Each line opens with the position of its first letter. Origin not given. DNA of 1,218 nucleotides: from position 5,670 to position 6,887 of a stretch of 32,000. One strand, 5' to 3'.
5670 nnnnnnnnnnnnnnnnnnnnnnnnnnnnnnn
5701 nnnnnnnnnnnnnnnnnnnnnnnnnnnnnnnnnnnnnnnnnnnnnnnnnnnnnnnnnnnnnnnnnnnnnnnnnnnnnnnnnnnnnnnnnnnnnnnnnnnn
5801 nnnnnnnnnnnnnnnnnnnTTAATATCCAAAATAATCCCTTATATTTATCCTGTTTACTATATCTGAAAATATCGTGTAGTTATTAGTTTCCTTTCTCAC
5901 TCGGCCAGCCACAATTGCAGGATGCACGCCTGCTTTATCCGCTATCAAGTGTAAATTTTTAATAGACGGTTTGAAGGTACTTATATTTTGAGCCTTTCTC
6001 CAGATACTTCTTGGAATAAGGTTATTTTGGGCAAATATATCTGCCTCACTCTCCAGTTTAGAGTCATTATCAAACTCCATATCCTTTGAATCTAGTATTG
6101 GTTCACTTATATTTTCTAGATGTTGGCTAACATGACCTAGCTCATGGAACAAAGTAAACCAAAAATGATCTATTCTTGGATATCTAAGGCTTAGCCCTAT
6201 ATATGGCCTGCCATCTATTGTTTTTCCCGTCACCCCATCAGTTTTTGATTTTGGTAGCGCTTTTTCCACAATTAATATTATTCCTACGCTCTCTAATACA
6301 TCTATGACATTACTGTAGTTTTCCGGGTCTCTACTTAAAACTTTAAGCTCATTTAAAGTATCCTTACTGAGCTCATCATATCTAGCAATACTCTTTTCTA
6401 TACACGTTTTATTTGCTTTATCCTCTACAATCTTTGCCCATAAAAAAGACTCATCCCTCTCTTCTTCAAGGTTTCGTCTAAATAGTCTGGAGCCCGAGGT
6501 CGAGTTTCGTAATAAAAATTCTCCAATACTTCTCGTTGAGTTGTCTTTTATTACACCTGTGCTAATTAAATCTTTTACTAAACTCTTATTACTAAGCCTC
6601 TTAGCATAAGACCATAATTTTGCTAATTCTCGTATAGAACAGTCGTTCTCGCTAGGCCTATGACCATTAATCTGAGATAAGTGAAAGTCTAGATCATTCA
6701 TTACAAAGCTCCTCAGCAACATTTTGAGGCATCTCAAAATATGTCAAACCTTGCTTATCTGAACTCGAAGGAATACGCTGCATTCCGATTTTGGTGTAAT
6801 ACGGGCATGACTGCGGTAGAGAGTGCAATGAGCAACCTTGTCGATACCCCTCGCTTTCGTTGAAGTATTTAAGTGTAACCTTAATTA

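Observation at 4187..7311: AT-rich four-gene islet (GNAT, ImmA/IrrE peptidase, Beta/PF14350 protein, convergent PD-(D/E)xK nuclease): candidate undescribed defence/abortive-infection module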

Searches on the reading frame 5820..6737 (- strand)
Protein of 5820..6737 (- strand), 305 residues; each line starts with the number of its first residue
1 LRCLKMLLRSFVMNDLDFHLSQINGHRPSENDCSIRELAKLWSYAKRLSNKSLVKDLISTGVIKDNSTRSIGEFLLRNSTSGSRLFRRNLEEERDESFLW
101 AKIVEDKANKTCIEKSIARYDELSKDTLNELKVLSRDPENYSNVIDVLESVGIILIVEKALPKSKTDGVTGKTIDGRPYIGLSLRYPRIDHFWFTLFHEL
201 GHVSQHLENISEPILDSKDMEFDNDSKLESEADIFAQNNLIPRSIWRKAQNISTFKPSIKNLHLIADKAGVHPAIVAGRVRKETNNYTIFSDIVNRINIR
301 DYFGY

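Call 4: search_protein_families(library=pfam, proteins=[window:5820-6737:-], max_evalue=0.1)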
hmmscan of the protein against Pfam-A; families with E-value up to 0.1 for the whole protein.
window:5820-6737:- (305 aa): 1 family
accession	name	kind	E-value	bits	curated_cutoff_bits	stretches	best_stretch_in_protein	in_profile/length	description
PF06114.19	Peptidase_M78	-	1.6e-09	38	22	1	154-250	6-96/123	IrrE N-terminal-like domain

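Call 5: search_protein_families(library=padloc, proteins=[window:5820-6737:-], max_evalue=0.1)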
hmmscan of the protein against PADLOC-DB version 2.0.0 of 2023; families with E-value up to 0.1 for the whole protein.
window:5820-6737:- (305 aa): 14 families
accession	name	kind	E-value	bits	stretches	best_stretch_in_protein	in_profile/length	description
PDLC03982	PD-Lambda-2_B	-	9.6e-55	184.5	1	66-303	158-396/402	-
PDLC03954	RmrA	-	8e-11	39.5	1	141-244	159-255/380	-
PDLC04141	capP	-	2e-09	35.3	1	194-271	69-141/242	capP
PDLC03948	RmrA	-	1.1e-08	32.4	1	142-245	158-255/397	-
PDLC03945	RmrA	-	1.9e-08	31.9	1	137-247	156-257/394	-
PDLC03952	RmrA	-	4.1e-08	30.5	1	142-246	172-269/395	-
PDLC03947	RmrA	-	4.1e-08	30.4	1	141-248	159-259/383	-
PDLC03951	RmrA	-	1.5e-07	28.8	1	142-246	155-252/400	-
PDLC03944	RmrA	-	2.7e-05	21.4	1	134-248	141-250/384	-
PDLC03956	RmrA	-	0.00011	19.5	1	142-248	156-255/399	-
PDLC03949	RmrA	-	0.00015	18.7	1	142-248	142-234/363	-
PDLC04776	PDC-M69B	-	0.0012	16.5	1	191-252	80-140/272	-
PDLC03946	RmrA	-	0.0014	15.4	1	142-244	143-231/357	-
PDLC03953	RmrA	-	0.022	12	1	193-245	209-248/373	-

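Call 6: search_protein_families(library=ncbifam, proteins=[window:5820-6737:-], max_evalue=0.1)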
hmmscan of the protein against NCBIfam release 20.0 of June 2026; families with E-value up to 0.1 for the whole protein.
window:5820-6737:- (305 aa): 1 family
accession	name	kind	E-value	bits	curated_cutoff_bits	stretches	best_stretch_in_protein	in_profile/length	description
NF052239.1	antitox_spr1629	equivalog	2.2e-07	30.3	335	1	137-248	151-258/377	spr1629 family repressor/antitoxin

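Call 63: find_homologous_proteins(query=window:5820-6701:-)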
Query window:5820-6701:- (293 aa): 194 proteins with E <= 0.001 among 1096 candidates; the best 120 are listed.
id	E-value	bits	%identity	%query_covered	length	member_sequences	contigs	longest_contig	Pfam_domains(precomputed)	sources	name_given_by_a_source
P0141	8.3e-191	651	100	100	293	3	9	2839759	PF06114.20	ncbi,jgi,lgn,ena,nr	ncbi:ImmA/IrrE family metallo-endopeptidase [Idiomarina loihiensis]|nr:ImmA/IrrE family metallo-endo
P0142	6.3e-78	280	48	92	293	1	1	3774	PF06114.20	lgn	-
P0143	5.2e-57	212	41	99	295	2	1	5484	PF06114.20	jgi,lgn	jgi:HTH-type transcriptional regulator/antitoxin HigA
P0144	7.8e-57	211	42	84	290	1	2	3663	PF06114.20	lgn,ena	-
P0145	5.0e-53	199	41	90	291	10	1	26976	PF06114.20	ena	-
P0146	2.2e-52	197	41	86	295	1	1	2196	PF06114.20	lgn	-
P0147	2.2e-52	197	42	80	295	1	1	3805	PF06114.20,PF10463.16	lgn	-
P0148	5.6e-52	195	39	91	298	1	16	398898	PF06114.20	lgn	-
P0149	5.7e-52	195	39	88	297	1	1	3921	PF06114.20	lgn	-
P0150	9.5e-52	194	40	98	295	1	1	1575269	PF06114.20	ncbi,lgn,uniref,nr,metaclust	ncbi:ImmA/IrrE family metallo-endopeptidase [Rheinheimera sp. EpRS3]|uniref:ImmA/IrrE family metallo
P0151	1.8e-51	193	39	90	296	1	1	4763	PF06114.20,PF10463.16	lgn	-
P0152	4.2e-51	192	44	84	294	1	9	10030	PF06114.20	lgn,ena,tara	tara:strand:- start:2196 stop:3080 length:885 start_codon:yes stop_codon:yes gene_type:complete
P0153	1.4e-47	181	38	90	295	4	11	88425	PF06114.20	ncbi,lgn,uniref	ncbi:ImmA/IrrE family metallo-endopeptidase [Shewanella xiamenensis]|uniref:ImmA/IrrE family metallo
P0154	3.1e-47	180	38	84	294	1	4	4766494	PF06114.20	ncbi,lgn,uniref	ncbi:ImmA/IrrE family metallo-endopeptidase [Shewanella algae]|uniref:ImmA/IrrE family metallo-endop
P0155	1.1e-45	174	36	90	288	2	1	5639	PF06114.20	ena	-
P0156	2.1e-45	174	37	88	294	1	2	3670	PF06114.20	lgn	-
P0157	5.4e-40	156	36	88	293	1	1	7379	PF06114.20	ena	-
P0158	4.5e-39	153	35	100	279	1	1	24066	PF06114.20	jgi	jgi:HTH-type transcriptional regulator/antitoxin HigA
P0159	2.1e-38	151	43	67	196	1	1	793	PF06114.20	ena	-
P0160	5.0e-38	149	34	98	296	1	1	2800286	PF06114.20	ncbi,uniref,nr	ncbi:ImmA/IrrE family metallo-endopeptidase [Thiovibrio frasassiensis]|uniref:ImmA/IrrE family metal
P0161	1.5e-35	141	41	69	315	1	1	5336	PF06114.20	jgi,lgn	jgi:HTH-type transcriptional regulator/antitoxin HigA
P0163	3.9e-35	140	39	75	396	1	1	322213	PF06114.20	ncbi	ncbi:MAG: ImmA/IrrE family metallo-endopeptidase [Acidobacteriota bacterium]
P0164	9.5e-35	139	41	70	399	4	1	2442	PF06114.20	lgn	-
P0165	1.2e-32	132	42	62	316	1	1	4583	PF06114.20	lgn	-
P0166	1.2e-32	132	38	85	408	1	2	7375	PF06114.20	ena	-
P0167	5.1e-32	130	43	63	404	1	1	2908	PF06114.20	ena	-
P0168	5.4e-32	130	44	61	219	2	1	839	PF06114.20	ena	-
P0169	7.0e-32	129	37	78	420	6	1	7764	PF06114.20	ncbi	-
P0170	7.3e-32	129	36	73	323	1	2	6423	PF06114.20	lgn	-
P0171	1.0e-31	129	39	63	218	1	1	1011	PF06114.20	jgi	jgi:HTH-type transcriptional regulator/antitoxin HigA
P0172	1.8e-31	128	38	70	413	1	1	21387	PF06114.20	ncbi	-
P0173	4.6e-31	127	35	69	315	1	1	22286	PF06114.20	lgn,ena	-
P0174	6.1e-31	126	38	70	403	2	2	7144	PF06114.20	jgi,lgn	-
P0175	1.5e-30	125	39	68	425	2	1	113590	PF01381.29,PF06114.20,PF13443.13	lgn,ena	-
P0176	1.7e-30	125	37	75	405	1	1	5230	PF06114.20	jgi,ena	-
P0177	2.2e-30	124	46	55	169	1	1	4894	PF06114.20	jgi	jgi:HTH-type transcriptional regulator/antitoxin HigA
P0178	2.3e-30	124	40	64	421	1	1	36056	PF01381.29,PF06114.20,PF13560.13,PF13443.13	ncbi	-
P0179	3.0e-30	124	38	84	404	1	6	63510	PF06114.20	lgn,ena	-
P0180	3.4e-30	124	35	60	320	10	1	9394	PF06114.20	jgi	jgi:HTH-type transcriptional regulator/antitoxin HigA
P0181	4.4e-30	123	40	66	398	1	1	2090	PF06114.20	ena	-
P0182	4.7e-30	123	43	59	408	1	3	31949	PF06114.20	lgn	-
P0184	9.7e-30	122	39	74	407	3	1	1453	PF01381.29,PF06114.20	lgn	-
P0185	1.2e-29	122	34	63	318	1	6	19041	PF06114.20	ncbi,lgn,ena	-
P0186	1.3e-29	122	33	70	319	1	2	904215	PF06114.20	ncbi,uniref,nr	ncbi:hypothetical protein GCM10027285_23140 [Oleiagrimonas citrea]|uniref:ImmA/IrrE family metallo-e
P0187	1.4e-29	122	33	76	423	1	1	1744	PF01381.29,PF06114.20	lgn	-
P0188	1.5e-29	122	42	60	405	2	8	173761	PF06114.20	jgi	jgi:HTH-type transcriptional regulator / antitoxin HigA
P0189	1.6e-29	122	34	70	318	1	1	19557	PF06114.20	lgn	-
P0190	1.8e-29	121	43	59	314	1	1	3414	PF06114.20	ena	-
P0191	2.5e-29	121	40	57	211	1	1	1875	PF06114.20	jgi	jgi:HTH-type transcriptional regulator/antitoxin HigA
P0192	2.9e-29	121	35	88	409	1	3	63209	PF01381.29,PF06114.20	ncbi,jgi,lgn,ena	-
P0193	3.0e-29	121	33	70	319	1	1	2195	PF06114.20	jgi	-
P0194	3.0e-29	121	41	59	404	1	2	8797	PF01381.29,PF06114.20,PF13560.13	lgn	-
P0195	4.0e-29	120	37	67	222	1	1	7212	PF06114.20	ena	-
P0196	6.5e-29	120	40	54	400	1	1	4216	PF06114.20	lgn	-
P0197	7.4e-29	119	36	66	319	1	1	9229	PF06114.20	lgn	-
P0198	8.1e-29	119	37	70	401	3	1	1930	PF06114.20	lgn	-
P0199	9.1e-29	119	34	66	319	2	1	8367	PF06114.20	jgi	jgi:HTH-type transcriptional regulator / antitoxin HigA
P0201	1.8e-28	118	38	70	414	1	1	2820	PF06114.20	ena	-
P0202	1.8e-28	118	36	68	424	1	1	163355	PF01381.29,PF06114.20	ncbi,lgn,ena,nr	ncbi:MAG: ImmA/IrrE family metallo-endopeptidase [Gammaproteobacteria bacterium]|nr:ImmA/IrrE family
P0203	1.8e-28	118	38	70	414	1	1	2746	PF06114.20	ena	-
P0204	2.2e-28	118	35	60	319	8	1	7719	PF06114.20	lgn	-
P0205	2.6e-28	118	40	60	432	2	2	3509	PF01381.29,PF06114.20,PF13560.13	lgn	-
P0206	2.7e-28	117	36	69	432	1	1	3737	PF01381.29,PF06114.20,PF13560.13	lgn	-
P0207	3.7e-28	117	38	63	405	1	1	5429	PF06114.20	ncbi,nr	ncbi:MAG: ImmA/IrrE family metallo-endopeptidase [Planctomycetes bacterium]|nr:ImmA/IrrE family meta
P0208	4.0e-28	117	42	61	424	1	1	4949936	PF01381.29,PF13560.13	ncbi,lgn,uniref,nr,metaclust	ncbi:XRE family transcriptional regulator [Bradyrhizobium japonicum]|uniref:XRE family transcription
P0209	4.5e-28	117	38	59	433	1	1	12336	PF01381.29,PF24250.2,PF06114.20,PF13560.13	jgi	jgi:HTH-type transcriptional regulator/antitoxin HigA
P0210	4.5e-28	117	35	87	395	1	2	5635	PF06114.20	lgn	-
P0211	4.8e-28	117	39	70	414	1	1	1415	PF06114.20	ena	-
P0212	5.0e-28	117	38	70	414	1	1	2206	PF06114.20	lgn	-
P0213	5.2e-28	117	38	70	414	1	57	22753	PF06114.20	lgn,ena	-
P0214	6.9e-28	116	30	74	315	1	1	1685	PF06114.20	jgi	jgi:HTH-type transcriptional regulator/antitoxin HigA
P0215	7.5e-28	116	42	52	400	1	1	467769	PF06114.20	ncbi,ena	-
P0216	9.7e-28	116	41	61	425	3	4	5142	PF01381.29,PF06114.20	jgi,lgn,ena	jgi:HTH-type transcriptional regulator/antitoxin HigA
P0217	1.0e-27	116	39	70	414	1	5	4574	PF06114.20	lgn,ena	-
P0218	1.1e-27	116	38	70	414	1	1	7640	PF06114.20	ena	-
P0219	1.2e-27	115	38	70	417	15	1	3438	PF06114.20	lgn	-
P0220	1.3e-27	115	38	62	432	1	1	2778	PF01381.29,PF06114.20,PF13560.13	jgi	jgi:HTH-type transcriptional regulator/antitoxin HigA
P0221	2.0e-27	115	37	60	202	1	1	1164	PF06114.20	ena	-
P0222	3.5e-27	114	38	70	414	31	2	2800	PF06114.20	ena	-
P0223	4.2e-27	114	42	55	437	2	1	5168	PF06114.20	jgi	-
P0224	4.3e-27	114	38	70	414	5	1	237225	PF06114.20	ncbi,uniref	ncbi:ImmA/IrrE family metallo-endopeptidase [Acinetobacter ursingii]|uniref:ImmA/IrrE family metallo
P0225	5.1e-27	113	39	70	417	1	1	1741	PF06114.20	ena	-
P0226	6.0e-27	113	39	61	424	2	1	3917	PF01381.29,PF06114.20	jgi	jgi:HTH-type transcriptional regulator/antitoxin HigA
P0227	6.6e-27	113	36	78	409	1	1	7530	PF01381.29,PF06114.20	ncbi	-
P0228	7.0e-27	113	37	70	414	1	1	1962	PF06114.20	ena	-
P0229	7.1e-27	113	39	70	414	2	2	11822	PF06114.20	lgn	-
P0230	7.6e-27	113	39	70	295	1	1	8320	PF06114.20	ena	-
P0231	7.7e-27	113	39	70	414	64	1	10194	PF06114.20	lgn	-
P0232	8.0e-27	113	40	60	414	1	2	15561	PF06114.20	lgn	-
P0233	9.4e-27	112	39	65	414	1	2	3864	PF06114.20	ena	-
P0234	1.2e-26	112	38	61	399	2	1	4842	PF01381.29,PF06114.20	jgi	jgi:HTH-type transcriptional regulator/antitoxin HigA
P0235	1.2e-26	112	39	62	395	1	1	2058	PF06114.20,PF10463.16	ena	-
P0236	1.3e-26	112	34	62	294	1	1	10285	PF06114.20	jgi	-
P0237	1.3e-26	112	35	62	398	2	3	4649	PF06114.20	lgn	-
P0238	1.3e-26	112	39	65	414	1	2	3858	PF06114.20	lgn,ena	-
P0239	1.5e-26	112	39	65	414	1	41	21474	PF06114.20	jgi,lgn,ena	jgi:HTH-type transcriptional regulator/antitoxin HigA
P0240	1.5e-26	112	33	66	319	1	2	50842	PF06114.20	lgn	-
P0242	1.5e-26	112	39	65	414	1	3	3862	PF06114.20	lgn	-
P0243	1.5e-26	112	38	65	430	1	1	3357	PF13413.13,PF01381.29,PF06114.20,PF13443.13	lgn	-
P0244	1.8e-26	112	39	65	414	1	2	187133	PF06114.20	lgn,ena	-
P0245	1.8e-26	112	37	54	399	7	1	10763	PF01381.29,PF06114.20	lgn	-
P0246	1.9e-26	111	37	62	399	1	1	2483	PF01381.29,PF06114.20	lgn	-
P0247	2.0e-26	111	34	69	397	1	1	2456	PF06114.20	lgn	-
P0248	2.3e-26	111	39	65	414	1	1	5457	PF06114.20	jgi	jgi:HTH-type transcriptional regulator/antitoxin HigA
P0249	2.3e-26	111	35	63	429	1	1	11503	PF01381.29,PF06114.20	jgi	jgi:HTH-type transcriptional regulator/antitoxin HigA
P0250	2.4e-26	111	34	84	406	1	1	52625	PF06114.20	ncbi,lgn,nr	ncbi:MAG: ImmA/IrrE family metallo-endopeptidase [Candidatus Cloacimonetes bacterium]|nr:ImmA/IrrE f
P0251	2.6e-26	111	39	65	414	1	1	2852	PF06114.20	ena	-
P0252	3.1e-26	111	39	65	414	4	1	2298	PF06114.20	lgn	-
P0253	3.6e-26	111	35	69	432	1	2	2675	PF01381.29,PF06114.20,PF13560.13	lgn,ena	-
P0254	3.6e-26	111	34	63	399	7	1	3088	PF01381.29,PF06114.20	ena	-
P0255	4.5e-26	110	36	62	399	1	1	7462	PF01381.29,PF06114.20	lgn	-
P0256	4.8e-26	110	38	62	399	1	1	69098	PF01381.29,PF06114.20,PF13560.13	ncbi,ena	-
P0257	4.9e-26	110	37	53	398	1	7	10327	PF01381.29,PF06114.20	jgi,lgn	jgi:HTH-type transcriptional regulator/antitoxin HigA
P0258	5.3e-26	110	39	53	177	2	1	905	PF06114.20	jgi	jgi:HTH-type transcriptional regulator/antitoxin HigA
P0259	5.6e-26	110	38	61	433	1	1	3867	PF01381.29,PF24250.2,PF06114.20,PF13560.13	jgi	jgi:HTH-type transcriptional regulator / antitoxin HigA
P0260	6.9e-26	110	38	75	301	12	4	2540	PF06114.20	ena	-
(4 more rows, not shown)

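Call 64: find_encoding_contigs(protein=P0224, flank=4000, max_places=2)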
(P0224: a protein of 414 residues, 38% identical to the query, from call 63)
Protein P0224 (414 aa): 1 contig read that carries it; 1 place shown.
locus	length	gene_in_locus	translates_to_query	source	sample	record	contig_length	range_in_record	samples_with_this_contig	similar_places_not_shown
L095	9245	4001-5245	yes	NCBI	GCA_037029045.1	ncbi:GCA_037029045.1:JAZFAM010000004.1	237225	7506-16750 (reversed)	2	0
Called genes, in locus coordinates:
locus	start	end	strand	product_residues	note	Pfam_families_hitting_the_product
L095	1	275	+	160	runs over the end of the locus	PF01475:FUR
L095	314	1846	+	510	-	PF06527:TniQ, PF15978:TnsD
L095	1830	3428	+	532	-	PF18623:TnsE_C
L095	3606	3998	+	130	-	PF22014:DUF6932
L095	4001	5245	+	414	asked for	PF06114:Peptidase_M78 (weak)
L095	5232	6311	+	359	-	PF14350:Beta_protein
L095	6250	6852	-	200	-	PF26915:Phage_P4_cII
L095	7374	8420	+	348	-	PF12625:Arabinose_bd, PF12833:HTH_18, PF00165:HTH_AraC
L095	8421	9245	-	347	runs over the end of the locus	PF12625:Arabinose_bd, PF12833:HTH_18, PF00165:HTH_AraC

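Call 65: find_encoding_contigs(protein=P0208, flank=4000, max_places=2)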
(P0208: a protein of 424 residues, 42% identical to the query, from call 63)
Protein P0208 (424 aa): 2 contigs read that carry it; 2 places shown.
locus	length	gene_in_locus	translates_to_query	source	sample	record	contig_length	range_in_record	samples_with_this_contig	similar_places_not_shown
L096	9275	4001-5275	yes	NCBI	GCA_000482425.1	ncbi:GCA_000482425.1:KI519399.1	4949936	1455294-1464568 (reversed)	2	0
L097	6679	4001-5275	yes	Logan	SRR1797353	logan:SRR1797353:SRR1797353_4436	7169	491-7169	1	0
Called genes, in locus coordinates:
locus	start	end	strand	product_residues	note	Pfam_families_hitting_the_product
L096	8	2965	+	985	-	PF00270:DEAD (weak), PF04851:ResIII, PF17757:UvrB_inter, PF27431:UvrB_3rd, PF00271:Helicase_C, PF12344:UvrB, PF02151:UVR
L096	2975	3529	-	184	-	PF22769:DCD, PF00692:dUTPase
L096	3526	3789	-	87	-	-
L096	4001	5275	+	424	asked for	PF13560:HTH_31 (weak), PF01381:HTH_3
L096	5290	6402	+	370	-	PF14350:Beta_protein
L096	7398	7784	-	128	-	-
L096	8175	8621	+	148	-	PF07366:SnoaL, PF12680:SnoaL_2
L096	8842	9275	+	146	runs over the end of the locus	PF12680:SnoaL_2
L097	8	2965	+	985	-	PF00270:DEAD (weak), PF04851:ResIII, PF17757:UvrB_inter, PF27431:UvrB_3rd, PF00271:Helicase_C, PF12344:UvrB, PF02151:UVR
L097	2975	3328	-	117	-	PF22769:DCD, PF00692:dUTPase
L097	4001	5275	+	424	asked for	PF13560:HTH_31 (weak), PF01381:HTH_3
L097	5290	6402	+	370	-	PF14350:Beta_protein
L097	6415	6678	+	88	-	?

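Call 66: find_encoding_contigs(protein=P0186, flank=4000, max_places=2)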
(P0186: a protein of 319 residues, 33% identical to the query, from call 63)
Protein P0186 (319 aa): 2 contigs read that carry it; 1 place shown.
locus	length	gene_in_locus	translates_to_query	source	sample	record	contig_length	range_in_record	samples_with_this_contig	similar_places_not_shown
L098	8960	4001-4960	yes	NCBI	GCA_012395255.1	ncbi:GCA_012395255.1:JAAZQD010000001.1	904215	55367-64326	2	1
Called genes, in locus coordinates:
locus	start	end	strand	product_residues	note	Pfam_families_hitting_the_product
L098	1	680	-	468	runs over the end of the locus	PF14464:Prok-JAB, PF00899:ThiF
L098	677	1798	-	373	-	PF14452:Multi_ubiq, PF14462:Prok-E2_E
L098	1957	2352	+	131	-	PF12844:HTH_19 (weak), PF13560:HTH_31, PF01381:HTH_3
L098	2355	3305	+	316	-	PF06114:Peptidase_M78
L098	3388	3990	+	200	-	-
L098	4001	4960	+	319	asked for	PF06114:Peptidase_M78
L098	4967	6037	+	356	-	PF14350:Beta_protein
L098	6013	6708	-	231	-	PF26915:Phage_P4_cII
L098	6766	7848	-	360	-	PF00589:Phage_integrase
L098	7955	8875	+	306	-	PF11740:KfrA_N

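Call 67: find_encoding_contigs(protein=P0163, flank=4000, max_places=2)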
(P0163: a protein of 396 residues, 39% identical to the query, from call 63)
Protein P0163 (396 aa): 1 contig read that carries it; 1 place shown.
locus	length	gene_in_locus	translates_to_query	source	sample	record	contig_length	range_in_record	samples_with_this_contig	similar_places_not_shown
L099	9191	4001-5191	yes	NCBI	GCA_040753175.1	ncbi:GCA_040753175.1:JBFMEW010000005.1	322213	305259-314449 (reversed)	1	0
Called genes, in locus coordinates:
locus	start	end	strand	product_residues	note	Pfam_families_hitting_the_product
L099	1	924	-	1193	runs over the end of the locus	PF13620:CarboxypepD_reg, PF25183:OMP_b-brl_4, PF00593:TonB_dep_Rec_b-barrel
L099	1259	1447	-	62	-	-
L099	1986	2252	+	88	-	-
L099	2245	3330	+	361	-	PF22022:Phage_int_M (faint), PF14659:Phage_int_SAM_3 (weak), PF00589:Phage_integrase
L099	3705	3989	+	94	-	PF09907:HigB_toxin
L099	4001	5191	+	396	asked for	PF06114:Peptidase_M78 (weak)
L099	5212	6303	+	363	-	PF14350:Beta_protein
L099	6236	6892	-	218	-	PF26915:Phage_P4_cII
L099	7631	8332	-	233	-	-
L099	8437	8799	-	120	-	-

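Call 80: search_solved_structures(query=A5, max_evalue=1)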
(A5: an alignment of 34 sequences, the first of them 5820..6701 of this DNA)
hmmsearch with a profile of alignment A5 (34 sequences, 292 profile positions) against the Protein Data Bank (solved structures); distinct sequences matched with E-value up to 1: 8.
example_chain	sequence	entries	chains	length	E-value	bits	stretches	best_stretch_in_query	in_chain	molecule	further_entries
9vzy_A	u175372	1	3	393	0.0001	25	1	183-235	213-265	HTH cro/C1-type domain-containing protein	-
7t5t_A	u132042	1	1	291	0.00056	22.6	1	183-256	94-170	CapP toxin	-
4lzi_A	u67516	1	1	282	0.00062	22.4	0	237-265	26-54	Multicystatin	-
4g9s_A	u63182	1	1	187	0.077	15.6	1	200-270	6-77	Goose-type lysozyme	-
3mgw_A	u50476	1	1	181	0.17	14.5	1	207-270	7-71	Lysozyme g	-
9k22_A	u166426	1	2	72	0.22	14.1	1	37-99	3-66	Protein CBFA2T2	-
1wq6_A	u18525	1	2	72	0.26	13.8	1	36-94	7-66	AML1-ETO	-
4jol_A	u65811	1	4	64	0.36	13.4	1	37-93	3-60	Protein CBFA2T1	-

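Call 101: find_encoding_contigs(protein=P0175, flank=3500, max_places=1)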
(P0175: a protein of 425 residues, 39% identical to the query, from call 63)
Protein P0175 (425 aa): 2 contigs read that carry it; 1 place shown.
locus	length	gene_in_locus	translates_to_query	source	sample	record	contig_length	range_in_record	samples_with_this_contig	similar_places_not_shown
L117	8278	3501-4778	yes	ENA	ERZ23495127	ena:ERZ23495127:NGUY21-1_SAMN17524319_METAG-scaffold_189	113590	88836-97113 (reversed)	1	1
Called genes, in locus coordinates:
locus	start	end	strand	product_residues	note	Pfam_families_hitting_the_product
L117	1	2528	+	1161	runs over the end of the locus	PF25275:Golvesin_C (weak)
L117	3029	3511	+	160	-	PF22014:DUF6932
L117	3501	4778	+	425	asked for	PF13443:HTH_26 (faint), PF01381:HTH_3, PF06114:Peptidase_M78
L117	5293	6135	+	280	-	-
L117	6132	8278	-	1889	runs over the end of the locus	PF02368:Big_2 (faint), PF00028:Cadherin (weak), PF13629:T2SS-T3SS_pil_N (faint)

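Call 102: find_encoding_contigs(protein=P0202, flank=3500, max_places=1)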
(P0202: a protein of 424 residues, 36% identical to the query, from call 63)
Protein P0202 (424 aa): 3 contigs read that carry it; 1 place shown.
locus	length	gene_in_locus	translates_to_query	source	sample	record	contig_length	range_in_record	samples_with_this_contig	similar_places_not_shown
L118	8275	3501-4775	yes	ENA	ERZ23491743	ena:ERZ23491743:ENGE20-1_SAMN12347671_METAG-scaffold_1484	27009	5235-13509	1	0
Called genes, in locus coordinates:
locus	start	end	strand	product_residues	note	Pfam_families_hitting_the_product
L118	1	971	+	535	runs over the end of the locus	PF00578:AhpC-TSA, PF08534:Redoxin, PF00085:Thioredoxin (weak), PF13905:Thioredoxin_8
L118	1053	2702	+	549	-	PF00085:Thioredoxin, PF00578:AhpC-TSA, PF08534:Redoxin, PF13905:Thioredoxin_8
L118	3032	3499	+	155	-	PF22014:DUF6932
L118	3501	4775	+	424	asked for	PF01381:HTH_3, PF06114:Peptidase_M78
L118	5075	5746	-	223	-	-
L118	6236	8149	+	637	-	-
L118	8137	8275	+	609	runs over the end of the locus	-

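Call 103: find_encoding_contigs(protein=P0215, flank=3500, max_places=1)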
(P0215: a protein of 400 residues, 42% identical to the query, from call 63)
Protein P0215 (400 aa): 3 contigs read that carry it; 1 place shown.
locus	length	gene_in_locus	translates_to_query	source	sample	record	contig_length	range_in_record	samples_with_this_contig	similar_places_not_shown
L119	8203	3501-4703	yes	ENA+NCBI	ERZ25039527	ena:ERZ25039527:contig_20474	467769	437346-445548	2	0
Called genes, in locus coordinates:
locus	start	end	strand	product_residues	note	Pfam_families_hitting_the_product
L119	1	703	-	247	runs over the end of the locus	-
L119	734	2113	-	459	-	-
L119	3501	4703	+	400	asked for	PF06114:Peptidase_M78 (weak)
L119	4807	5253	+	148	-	-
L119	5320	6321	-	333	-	-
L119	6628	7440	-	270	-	-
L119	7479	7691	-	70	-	-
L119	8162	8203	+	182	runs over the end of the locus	PF00589:Phage_integrase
